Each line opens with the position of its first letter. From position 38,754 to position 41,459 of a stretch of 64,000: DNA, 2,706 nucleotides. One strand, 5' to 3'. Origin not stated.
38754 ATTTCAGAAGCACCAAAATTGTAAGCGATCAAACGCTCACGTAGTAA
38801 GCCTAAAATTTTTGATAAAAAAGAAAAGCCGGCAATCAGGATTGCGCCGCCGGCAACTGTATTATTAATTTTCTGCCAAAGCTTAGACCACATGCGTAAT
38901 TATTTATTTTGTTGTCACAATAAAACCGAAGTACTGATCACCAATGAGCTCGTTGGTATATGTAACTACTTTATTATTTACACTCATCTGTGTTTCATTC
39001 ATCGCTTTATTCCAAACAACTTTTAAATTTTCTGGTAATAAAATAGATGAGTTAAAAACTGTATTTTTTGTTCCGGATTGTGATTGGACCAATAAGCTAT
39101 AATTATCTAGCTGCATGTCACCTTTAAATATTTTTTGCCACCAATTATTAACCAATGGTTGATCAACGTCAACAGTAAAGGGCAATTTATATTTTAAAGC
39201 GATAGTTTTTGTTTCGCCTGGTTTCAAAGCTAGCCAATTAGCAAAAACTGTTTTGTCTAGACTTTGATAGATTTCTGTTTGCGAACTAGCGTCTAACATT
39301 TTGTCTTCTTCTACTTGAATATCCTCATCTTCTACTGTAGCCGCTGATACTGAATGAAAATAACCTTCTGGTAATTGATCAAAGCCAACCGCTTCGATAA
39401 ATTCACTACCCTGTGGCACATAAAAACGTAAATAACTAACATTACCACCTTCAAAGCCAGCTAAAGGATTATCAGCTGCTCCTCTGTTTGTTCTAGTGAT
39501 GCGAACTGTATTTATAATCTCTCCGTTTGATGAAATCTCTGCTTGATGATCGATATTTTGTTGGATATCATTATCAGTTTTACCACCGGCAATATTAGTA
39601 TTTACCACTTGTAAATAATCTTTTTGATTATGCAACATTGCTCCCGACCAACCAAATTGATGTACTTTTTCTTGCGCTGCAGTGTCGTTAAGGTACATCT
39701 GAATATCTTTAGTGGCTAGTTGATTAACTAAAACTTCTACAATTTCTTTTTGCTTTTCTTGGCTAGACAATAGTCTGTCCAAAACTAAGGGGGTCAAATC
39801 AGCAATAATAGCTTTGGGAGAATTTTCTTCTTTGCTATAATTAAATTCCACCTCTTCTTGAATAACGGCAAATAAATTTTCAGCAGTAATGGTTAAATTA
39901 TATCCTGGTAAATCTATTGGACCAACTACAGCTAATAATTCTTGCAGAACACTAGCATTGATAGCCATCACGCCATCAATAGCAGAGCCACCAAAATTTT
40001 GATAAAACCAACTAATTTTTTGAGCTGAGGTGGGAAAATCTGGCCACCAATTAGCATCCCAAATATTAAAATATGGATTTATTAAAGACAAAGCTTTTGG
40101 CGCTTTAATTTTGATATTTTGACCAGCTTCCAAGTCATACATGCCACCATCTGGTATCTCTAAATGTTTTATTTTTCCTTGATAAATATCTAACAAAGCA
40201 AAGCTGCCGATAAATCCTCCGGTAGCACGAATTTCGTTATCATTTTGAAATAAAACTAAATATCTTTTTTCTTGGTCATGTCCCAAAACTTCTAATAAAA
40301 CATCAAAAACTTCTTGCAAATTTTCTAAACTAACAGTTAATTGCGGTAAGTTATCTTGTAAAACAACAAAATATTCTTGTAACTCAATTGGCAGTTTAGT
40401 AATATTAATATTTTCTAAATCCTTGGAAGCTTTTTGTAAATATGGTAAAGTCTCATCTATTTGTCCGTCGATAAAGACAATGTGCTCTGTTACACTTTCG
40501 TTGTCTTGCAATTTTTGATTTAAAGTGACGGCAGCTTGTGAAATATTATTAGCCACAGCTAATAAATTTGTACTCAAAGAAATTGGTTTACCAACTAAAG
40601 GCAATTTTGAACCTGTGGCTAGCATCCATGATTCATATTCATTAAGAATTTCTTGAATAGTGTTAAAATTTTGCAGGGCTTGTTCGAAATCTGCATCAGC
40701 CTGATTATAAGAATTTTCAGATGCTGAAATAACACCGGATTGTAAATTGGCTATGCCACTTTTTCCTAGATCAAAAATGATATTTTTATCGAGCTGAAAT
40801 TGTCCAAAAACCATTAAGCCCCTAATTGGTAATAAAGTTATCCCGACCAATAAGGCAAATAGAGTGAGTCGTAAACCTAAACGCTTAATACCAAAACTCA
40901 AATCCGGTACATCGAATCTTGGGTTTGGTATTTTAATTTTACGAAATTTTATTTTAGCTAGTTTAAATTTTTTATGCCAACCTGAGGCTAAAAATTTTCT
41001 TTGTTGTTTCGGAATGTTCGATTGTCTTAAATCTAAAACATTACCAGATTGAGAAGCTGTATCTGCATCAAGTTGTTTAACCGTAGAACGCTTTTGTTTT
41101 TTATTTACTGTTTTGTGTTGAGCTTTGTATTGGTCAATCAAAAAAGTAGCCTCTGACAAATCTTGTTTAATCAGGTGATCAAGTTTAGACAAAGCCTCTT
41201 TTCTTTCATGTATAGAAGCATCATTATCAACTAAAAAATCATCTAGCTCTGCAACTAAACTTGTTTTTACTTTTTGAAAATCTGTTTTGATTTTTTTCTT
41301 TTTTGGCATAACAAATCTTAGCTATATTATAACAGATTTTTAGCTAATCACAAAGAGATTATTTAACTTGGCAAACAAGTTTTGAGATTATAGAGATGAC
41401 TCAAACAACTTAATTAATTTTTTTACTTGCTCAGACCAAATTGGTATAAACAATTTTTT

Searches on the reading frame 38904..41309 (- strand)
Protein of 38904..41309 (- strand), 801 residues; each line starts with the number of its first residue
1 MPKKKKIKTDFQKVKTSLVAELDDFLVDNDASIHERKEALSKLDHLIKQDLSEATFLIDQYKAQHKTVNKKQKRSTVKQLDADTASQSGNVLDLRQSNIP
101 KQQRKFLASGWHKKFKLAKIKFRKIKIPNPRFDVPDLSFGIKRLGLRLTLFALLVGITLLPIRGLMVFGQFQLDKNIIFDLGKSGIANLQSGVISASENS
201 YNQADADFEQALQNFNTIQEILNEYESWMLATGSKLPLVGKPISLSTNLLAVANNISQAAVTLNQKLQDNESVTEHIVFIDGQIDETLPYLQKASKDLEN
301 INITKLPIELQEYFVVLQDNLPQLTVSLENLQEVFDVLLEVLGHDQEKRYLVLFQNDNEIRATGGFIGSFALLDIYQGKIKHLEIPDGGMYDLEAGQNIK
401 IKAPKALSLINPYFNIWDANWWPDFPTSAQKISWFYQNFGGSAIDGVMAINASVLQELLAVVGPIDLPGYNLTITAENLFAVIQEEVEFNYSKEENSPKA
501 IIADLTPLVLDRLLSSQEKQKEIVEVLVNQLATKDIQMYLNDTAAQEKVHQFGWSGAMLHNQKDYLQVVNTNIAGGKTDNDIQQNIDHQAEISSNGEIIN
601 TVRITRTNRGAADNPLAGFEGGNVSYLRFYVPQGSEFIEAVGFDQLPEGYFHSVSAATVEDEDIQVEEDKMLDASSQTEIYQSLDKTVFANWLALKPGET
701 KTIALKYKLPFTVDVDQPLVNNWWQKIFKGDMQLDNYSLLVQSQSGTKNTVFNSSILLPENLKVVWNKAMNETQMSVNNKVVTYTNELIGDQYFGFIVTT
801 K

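Call 54: search_protein_families(library=pfam, proteins=[window:38904-41309:-], max_evalue=0.01)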
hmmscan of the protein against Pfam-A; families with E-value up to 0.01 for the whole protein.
window:38904-41309:- (801 aa): 1 family
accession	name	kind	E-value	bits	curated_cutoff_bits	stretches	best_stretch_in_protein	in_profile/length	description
PF13196.11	DUF4012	-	7.5e-29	101.5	28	1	345-486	1-142/144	Protein of unknown function (DUF4012)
